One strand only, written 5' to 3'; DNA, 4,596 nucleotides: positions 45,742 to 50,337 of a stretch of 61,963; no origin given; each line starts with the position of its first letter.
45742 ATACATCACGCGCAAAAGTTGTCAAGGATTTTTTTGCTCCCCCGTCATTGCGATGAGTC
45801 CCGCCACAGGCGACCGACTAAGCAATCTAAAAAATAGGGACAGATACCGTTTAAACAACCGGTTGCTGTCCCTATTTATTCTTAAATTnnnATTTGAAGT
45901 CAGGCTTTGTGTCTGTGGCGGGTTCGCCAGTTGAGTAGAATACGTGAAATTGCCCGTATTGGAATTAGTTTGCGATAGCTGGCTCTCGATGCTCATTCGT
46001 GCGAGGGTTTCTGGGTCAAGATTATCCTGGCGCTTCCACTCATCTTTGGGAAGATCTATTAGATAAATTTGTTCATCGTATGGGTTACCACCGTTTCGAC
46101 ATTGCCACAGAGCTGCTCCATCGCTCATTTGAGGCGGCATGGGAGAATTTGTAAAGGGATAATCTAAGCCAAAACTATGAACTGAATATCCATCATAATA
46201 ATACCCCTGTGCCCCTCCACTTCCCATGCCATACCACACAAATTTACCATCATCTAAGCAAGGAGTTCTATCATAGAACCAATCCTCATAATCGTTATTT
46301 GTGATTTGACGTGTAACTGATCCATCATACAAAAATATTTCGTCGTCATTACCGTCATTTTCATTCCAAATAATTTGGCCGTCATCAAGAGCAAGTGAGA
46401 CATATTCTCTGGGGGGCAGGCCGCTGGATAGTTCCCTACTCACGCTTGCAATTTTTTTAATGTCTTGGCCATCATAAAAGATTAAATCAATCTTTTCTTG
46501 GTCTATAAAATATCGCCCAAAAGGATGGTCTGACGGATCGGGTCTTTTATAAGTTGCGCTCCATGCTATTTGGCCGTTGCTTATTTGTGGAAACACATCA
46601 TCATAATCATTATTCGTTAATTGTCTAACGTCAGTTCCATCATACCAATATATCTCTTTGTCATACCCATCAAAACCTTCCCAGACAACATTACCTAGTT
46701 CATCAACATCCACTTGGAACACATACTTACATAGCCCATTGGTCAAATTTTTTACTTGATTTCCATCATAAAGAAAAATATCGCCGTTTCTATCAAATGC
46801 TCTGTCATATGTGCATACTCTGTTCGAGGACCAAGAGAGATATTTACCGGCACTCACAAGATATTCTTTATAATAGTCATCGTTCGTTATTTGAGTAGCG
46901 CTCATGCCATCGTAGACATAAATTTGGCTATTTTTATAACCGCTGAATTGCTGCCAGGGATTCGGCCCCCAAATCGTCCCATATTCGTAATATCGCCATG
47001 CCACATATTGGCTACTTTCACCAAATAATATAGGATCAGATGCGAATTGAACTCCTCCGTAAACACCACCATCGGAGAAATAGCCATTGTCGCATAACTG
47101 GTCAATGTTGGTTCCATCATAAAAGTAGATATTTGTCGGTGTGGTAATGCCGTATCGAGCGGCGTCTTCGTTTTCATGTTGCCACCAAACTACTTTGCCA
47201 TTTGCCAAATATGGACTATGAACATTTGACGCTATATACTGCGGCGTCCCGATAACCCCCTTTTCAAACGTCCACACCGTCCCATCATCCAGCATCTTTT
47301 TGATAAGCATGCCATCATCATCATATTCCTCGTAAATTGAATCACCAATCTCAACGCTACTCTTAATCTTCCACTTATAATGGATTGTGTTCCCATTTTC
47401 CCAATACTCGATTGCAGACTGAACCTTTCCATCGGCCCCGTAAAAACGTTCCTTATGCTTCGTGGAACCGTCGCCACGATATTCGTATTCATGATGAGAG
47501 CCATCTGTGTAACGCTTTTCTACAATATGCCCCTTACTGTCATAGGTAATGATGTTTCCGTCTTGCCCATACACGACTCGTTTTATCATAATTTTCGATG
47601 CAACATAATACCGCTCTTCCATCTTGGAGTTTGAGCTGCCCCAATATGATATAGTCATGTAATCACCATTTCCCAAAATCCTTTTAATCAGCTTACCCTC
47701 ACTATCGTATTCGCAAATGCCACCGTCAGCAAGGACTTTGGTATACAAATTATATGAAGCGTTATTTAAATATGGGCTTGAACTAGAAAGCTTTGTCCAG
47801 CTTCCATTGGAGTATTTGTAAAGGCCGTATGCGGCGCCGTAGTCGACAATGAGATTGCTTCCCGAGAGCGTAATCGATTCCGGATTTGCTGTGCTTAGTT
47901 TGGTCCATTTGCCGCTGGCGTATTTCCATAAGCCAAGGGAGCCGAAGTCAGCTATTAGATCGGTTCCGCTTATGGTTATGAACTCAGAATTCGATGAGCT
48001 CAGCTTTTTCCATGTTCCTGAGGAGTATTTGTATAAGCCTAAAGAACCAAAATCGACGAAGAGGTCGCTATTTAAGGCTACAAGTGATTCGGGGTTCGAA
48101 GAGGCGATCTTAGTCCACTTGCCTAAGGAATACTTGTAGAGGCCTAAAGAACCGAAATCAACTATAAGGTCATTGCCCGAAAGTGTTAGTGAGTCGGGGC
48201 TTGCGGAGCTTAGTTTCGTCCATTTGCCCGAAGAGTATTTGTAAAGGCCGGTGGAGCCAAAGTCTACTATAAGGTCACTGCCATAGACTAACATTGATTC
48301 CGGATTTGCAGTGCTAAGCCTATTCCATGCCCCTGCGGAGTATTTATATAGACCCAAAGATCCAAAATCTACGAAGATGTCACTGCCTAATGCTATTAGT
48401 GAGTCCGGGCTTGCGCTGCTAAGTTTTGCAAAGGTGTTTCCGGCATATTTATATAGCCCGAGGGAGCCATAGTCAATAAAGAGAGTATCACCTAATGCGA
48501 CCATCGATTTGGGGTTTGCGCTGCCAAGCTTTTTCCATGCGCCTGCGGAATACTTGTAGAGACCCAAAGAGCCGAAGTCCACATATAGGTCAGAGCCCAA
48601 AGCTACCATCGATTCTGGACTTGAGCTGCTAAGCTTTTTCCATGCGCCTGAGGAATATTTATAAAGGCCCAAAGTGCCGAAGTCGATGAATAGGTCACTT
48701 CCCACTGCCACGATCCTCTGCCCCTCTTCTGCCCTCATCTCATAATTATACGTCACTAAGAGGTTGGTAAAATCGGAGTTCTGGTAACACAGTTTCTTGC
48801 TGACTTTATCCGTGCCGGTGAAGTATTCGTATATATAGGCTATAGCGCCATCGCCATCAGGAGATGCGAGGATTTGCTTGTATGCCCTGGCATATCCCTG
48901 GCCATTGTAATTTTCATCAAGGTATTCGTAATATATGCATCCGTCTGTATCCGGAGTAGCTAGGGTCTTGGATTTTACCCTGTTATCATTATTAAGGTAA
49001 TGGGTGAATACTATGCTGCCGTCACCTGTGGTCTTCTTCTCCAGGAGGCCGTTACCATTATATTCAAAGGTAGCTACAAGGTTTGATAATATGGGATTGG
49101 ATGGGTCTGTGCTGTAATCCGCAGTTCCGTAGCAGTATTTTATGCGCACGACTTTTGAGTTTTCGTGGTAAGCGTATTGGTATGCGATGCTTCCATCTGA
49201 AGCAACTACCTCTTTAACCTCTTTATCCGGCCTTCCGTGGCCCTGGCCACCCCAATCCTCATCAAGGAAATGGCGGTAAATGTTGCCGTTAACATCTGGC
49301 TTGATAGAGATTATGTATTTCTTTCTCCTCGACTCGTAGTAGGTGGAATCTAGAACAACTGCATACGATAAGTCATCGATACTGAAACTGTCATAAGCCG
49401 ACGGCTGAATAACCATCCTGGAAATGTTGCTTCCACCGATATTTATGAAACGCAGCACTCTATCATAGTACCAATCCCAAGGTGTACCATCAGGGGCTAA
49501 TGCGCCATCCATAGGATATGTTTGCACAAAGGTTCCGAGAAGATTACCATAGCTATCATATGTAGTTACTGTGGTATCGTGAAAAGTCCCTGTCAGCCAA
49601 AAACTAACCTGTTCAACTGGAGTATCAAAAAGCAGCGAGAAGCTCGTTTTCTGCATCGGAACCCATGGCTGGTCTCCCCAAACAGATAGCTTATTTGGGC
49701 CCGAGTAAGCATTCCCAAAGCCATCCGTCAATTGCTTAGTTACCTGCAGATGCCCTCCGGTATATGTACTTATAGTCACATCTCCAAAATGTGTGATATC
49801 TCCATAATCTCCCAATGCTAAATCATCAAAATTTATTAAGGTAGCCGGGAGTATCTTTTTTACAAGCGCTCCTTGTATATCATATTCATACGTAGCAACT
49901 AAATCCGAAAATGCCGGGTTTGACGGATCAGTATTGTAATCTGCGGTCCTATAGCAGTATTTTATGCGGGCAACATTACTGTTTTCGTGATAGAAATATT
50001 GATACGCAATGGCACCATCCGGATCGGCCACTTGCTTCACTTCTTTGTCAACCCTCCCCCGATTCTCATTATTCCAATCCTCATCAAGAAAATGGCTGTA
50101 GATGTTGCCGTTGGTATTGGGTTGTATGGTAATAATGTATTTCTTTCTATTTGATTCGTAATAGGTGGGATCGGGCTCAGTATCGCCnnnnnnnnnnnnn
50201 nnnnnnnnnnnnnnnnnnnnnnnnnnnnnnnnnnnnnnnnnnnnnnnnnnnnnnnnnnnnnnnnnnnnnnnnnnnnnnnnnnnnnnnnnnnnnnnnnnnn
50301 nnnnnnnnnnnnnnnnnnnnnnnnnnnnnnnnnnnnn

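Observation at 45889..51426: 1,845-aa secreted mosaic protein combining several distinct repeat architectures, with no recognisable anchor or catalytic domain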

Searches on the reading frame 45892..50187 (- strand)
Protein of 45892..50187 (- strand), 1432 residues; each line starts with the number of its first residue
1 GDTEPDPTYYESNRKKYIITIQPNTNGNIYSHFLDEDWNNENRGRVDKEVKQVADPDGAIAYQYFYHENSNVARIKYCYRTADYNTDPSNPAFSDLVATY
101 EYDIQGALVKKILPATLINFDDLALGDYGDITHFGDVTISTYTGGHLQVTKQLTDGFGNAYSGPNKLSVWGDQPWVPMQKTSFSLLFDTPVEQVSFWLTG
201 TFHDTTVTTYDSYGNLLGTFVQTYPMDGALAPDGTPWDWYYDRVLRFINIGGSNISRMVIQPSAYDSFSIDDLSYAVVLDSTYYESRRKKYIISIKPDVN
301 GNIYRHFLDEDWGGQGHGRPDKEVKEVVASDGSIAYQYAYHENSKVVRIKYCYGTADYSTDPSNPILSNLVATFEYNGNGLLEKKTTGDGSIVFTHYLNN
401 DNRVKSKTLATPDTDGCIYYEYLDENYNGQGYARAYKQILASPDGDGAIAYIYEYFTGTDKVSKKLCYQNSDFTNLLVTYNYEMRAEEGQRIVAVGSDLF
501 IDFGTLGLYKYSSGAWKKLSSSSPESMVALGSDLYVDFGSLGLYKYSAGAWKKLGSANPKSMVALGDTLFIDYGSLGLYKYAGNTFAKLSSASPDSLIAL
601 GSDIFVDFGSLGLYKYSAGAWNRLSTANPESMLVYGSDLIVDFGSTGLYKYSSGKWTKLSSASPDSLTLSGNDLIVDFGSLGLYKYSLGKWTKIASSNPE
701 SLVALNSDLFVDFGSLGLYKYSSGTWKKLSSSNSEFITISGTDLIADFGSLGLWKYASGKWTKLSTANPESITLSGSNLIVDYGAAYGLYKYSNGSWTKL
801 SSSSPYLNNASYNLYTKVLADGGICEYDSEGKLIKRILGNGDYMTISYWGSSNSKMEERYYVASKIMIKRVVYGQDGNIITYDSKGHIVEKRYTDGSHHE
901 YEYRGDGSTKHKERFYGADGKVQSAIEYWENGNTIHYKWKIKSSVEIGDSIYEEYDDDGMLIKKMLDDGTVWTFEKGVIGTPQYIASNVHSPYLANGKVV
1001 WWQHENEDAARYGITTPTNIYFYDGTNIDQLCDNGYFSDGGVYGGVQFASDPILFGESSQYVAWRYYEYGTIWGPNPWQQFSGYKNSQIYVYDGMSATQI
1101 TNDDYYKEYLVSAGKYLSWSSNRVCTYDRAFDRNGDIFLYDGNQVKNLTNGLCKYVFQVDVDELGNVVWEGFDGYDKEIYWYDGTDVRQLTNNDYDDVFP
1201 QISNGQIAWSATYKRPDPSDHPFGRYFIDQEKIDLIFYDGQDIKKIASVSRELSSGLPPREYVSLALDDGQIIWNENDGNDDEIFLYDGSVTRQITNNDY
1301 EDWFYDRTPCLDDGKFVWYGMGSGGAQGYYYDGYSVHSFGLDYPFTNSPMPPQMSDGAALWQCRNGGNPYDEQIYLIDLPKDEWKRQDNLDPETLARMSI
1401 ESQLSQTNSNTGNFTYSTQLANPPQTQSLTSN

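Call 19: search_solved_structures(query=window:45892-50187:-, max_evalue=10)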
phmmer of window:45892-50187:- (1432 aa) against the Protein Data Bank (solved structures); distinct sequences matched with E-value up to 10: 9.
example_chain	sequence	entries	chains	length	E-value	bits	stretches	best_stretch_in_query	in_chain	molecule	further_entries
1gzk_A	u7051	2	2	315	0.13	12.8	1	907-1002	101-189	RAC-BETA SERINE/THREONINE PROTEIN KINASE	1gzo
1gzn_A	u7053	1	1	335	0.15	12.6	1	907-1002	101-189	RAC-BETA SERINE/THREONINE PROTEIN KINASE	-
3d0e_A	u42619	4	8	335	0.15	12.6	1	907-1002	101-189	RAC-beta serine/threonine-protein kinase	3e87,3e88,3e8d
1o6k_A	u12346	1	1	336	0.15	12.6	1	907-1002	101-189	RAC-BETA SERINE/THREONINE PROTEIN KINASE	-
1o6l_A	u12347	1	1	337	0.15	12.6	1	907-1002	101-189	RAC-BETA SERINE/THREONINE PROTEIN KINASE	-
1mrv_A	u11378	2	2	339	0.15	12.6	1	907-1002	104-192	RAC-beta serine/threonine kinase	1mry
9nx3_A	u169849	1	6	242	0.55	10.7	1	751-828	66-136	Capsid decoration protein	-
6buu_A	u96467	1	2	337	1.6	9.2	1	909-1002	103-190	RAC-alpha serine/threonine-protein kinase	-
9zbk_E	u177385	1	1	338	1.6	9.2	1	909-1002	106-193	RAC-alpha serine/threonine-protein kinase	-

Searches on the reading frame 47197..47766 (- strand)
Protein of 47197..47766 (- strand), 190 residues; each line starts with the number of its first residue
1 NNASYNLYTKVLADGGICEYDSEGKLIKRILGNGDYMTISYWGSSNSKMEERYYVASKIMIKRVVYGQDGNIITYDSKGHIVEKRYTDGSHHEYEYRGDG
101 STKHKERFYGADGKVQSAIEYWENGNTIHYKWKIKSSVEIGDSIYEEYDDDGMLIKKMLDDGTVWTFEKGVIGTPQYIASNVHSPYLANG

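Call 18: search_protein_families(library=pfam, proteins=[window:47197-47766:-], max_evalue=10)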
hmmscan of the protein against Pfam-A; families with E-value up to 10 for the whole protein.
window:47197-47766:- (190 aa): 5 families
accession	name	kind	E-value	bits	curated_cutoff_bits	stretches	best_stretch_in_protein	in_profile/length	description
PF11178.13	DUF2963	-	1.9e-05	24.4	22.6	3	58-85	19-51/52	Protein of unknown function (DUF2963)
PF07661.19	MORN_2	-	4.4e-05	23.7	29.6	0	106-122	5-21/22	MORN repeat variant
PF05593.20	RHS_repeat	-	5.1e-05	24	22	1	148-168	1-21/38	RHS Repeat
PF10049.14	DUF2283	-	0.00053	20.5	23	1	133-155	19-41/49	Protein of unknown function (DUF2283)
PF06594.17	HCBP_related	-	0.014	15.8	21.4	1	29-46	5-24/42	Haemolysin-type calcium binding protein related domain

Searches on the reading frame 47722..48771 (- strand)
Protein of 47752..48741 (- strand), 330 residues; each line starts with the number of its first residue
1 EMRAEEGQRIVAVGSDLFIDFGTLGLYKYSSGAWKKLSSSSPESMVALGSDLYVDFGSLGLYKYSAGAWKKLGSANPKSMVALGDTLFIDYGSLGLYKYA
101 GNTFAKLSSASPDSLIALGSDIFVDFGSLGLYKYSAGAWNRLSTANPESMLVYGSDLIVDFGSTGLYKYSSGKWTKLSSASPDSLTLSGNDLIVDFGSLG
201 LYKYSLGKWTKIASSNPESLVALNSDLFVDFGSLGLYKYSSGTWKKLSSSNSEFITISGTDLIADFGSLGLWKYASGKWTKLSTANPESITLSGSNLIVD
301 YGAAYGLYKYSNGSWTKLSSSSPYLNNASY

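Call 18: search_protein_families(library=pfam, proteins=[window:47752-48741:-], max_evalue=10)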
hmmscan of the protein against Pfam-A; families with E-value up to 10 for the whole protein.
window:47752-48741:- (330 aa): 12 families
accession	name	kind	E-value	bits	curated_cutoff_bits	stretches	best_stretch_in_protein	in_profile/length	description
PF23588.3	HTH_CHD1_Hrp3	-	4e-07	30.4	27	0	199-214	31-46/83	ATP-dependent helicase CHD1-2/hrp3 HTH domain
PF19206.5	DUF5878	-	1.4e-05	25.4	27.1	0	128-159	93-124/148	Family of unknown function (DUF5878)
PF23464.1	WWE_3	-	4.6e-05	24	24.5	1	276-304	30-59/84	WWE domain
PF19193.6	Tectonin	-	0.0079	16.1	30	0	273-319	23-67/216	Tectonin domain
PF07880.17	T4_gp9_10_N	-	0.02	15.4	25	0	27-60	54-88/175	Bacteriophage T4 gp9/10-like protein, N-terminal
PF09272.15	Hepsin-SRCR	-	0.022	15.9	26.6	0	200-250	15-63/110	Hepsin, SRCR domain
PF23366.1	Beta-prop_HVO_0234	-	0.031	14.3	27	1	201-318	105-220/274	HVO_0234-like, beta propeller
PF15501.11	MDM1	-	0.035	13.4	27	0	36-75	281-320/553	Nuclear protein MDM1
PF18529.7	MIX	-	0.17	12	27.4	1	152-185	62-95/152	Mitochondrial membrane-anchored proteins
PF00907.27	T-box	-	0.41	10.9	26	0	62-79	59-76/182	T-box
PF11460.13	DUF3007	-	0.56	10.9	25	0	45-71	13-39/96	Protein of unknown function (DUF3007)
PF18909.5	dGTP_diPhyd_N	-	1.7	9.1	27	0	305-326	31-52/99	dATP/dGTP diphosphohydrolase, N-terminal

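Call 40: find_homologous_proteins(query=window:47752-48741:-, max_evalue=0.001)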
Query window:47752-48741:- (330 aa): 9 proteins with E <= 0.001 among 4341 candidates.
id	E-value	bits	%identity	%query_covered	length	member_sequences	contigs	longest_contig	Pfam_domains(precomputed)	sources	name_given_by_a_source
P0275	1.2e-65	240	35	83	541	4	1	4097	PF01839.30,PF13517.13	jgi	jgi:hypothetical protein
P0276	1.9e-62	229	39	83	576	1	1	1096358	-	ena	-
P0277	4.1e-41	159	36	85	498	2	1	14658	-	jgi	-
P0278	7.1e-16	76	29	83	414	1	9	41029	-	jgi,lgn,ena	-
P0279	3.7e-14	71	31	72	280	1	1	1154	-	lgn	-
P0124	6.7e-14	70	59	21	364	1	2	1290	-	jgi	jgi:hypothetical protein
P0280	5.9e-13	67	29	52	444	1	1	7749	-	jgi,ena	-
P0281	9.6e-12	63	29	68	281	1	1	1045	-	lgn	-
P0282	8.1e-11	60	31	63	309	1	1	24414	-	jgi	jgi:hypothetical protein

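Call 62: predict_structure(alignment_id=A3)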
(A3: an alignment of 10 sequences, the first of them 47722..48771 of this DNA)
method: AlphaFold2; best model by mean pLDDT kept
length: 350 residues; sequences in the alignment: 10
mean_pLDDT: 85.6   pTM: 0.78
mean pLDDT of the five models: 85.6, 85.2, 84.7, 84.2, 84.0
residues with pLDDT >= 90: 226; 70-90: 85; 50-70: 7; < 50: 32
segments of 3 or more residues with pLDDT < 50: 1-16, 335-350
pLDDT, mean of each block of 10 residues (from residue 1): 26 46 86 87 90 90 95 97 93 93 96 96 90 94 96 94 94 96 96 91 95 96 93 92 96 96 87 92 95 87 79 83 86 43 30
secondary structure, 60 per line:
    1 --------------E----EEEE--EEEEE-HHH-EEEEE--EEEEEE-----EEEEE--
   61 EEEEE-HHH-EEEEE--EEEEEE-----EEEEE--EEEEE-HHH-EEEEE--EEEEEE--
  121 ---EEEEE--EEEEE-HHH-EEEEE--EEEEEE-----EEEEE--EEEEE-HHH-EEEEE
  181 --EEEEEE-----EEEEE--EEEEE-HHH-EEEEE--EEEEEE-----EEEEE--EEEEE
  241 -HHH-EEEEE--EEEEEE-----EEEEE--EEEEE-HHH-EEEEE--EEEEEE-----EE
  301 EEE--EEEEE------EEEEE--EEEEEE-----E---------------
elements in order: E20-23 E26-30 E36-40 E43-48 E54-58 E61-65 E71-75 E78-83 E89-93 E96-100 E106-110 E113-118 E124-128 E131-135 E141-145 E148-153 E159-163 E166-170 E176-180 E183-188 E194-198 E201-205 E211-215 E218-223 E229-233 E236-240 E246-250 E253-258 E264-268 E271-275 E281-285 E288-293 E299-303 E306-310 E317-321 E324-329

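Call 65: fold_search(model_id=the predicted structure, library=pdb)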
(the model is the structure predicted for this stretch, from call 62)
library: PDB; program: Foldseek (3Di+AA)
matches with E <= 10: 1213; with E <= 0.001: 653
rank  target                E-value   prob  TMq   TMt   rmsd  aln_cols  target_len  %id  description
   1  4a2m_D                1.1e-09  1.00  0.37  0.19  22.5       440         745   14  Structure of the periplasmic domain of the heparin and heparan sulphate sensing hybrid two component system BT4663 in  (released 2012-05-02)
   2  4a2l_D                1.4e-09  1.00  0.37  0.19  22.8       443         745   15  Structure of the periplasmic domain of the heparin and heparan sulphate sensing hybrid two component system BT4663 in  (released 2012-05-02)
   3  4a2m_A                2.2e-09  1.00  0.38  0.20  22.1       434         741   14  Structure of the periplasmic domain of the heparin and heparan sulphate sensing hybrid two component system BT4663 in  (released 2012-05-02)
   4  4a2l_C                2.6e-09  1.00  0.38  0.20  22.2       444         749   15  Structure of the periplasmic domain of the heparin and heparan sulphate sensing hybrid two component system BT4663 in  (released 2012-05-02)
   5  4a2l_B                3.2e-09  1.00  0.38  0.20  22.3       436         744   14  Structure of the periplasmic domain of the heparin and heparan sulphate sensing hybrid two component system BT4663 in  (released 2012-05-02)
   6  4a2l_E                3.2e-09  1.00  0.38  0.20  22.2       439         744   15  Structure of the periplasmic domain of the heparin and heparan sulphate sensing hybrid two component system BT4663 in  (released 2012-05-02)
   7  9n6v_LT               3.6e-09  1.00  0.42  0.20  14.6       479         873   12  SSU processome maturation and disassembly, State A (released 2025-11-05)
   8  4a2l_A                4.1e-09  1.00  0.39  0.20  22.2       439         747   14  Structure of the periplasmic domain of the heparin and heparan sulphate sensing hybrid two component system BT4663 in  (released 2012-05-02)
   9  9n73_LT               4.4e-09  1.00  0.42  0.21  11.9       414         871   13  SSU processome maturation and disassembly, State G (released 2025-10-29)
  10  9n77_LT               5.6e-09  1.00  0.41  0.20  12.3       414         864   13  SSU processome maturation and disassembly, State K (released 2025-11-05)
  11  4a2m_B                6.6e-09  1.00  0.40  0.21  21.6       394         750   16  Structure of the periplasmic domain of the heparin and heparan sulphate sensing hybrid two component system BT4663 in  (released 2012-05-02)
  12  4a2l_F                7.7e-09  1.00  0.38  0.20  22.3       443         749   15  Structure of the periplasmic domain of the heparin and heparan sulphate sensing hybrid two component system BT4663 in  (released 2012-05-02)
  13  7mqa_LT               9.0e-09  1.00  0.41  0.20  12.4       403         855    9  Cryo-EM structure of the human SSU processome, state post-A1 (released 2021-09-22)
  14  6g6n_B                1.1e-08  1.00  0.45  0.48   7.8       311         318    5  Crystal structure of the computationally designed Tako8 protein in C2 (released 2018-11-28)
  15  7mq8_LT               1.2e-08  1.00  0.40  0.20  15.2       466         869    9  Cryo-EM structure of the human SSU processome, state pre-A1 (released 2021-09-22)
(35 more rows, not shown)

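Call 68: search_protein_families(library=ncbifam, proteins=[P0275, P0276, P0277, P0278, window:47752-48741:-], max_evalue=0.5)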
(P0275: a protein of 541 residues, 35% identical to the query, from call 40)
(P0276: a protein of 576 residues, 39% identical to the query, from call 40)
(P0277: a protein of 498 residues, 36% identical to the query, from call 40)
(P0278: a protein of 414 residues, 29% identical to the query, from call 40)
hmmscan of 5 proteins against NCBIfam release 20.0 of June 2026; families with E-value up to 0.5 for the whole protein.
P0275 (541 aa): 1 family
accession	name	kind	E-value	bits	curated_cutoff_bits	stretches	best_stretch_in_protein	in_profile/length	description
NF042420.1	Hsp18_Clos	equivalog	0.2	11.7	195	0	446-479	40-73/147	heat shock protein Hsp18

P0276 (576 aa): 3 families
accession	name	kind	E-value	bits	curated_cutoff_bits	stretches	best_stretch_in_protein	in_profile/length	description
NF042425.1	Amuc_1099_fam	equivalog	0.0037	16.9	50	1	248-278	119-149/321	Amuc_1099 family pilus-like system protein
NF047639.1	throspo3_MtsD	equivalog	0.021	12.9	800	1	226-281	477-532/651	cell-cell cohesion protein MtsD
NF012100.0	blaVIM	exception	0.13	11.6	500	0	437-472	39-73/266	VIM family subclass B1 metallo-beta-lactamase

P0277 (498 aa): 1 family
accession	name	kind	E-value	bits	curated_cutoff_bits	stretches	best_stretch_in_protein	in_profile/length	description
NF051431.1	Rv0361_Cterm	subfamily_domain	0.1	12.8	37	1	44-86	29-70/140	Rv0361 family membrane protein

P0278 (414 aa): 0 families

window:47752-48741:- (330 aa): 3 families
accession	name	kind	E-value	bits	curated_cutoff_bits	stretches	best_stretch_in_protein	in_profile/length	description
TIGR04213.1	PGF_pre_PGF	domain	2.7e-07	30.7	28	0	268-285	111-128/153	PGF-pre-PGF domain-containing protein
NF012100.0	blaVIM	exception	0.037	13.3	500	0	161-196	41-76/266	VIM family subclass B1 metallo-beta-lactamase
NF005322.0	PRK06853.1-2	equivalog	0.065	13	237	0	233-269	108-144/197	indolepyruvate oxidoreductase subunit beta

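Call 78: search_solved_structures(query=A3, max_evalue=1)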
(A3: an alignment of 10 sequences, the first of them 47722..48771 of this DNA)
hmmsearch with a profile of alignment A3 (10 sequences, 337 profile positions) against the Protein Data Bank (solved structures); distinct sequences matched with E-value up to 1: 1.
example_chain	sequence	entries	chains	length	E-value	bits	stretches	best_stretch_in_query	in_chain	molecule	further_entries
3hl3_A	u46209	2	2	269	0.58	12.4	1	126-187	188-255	Glucose-1-phosphate thymidylyltransferase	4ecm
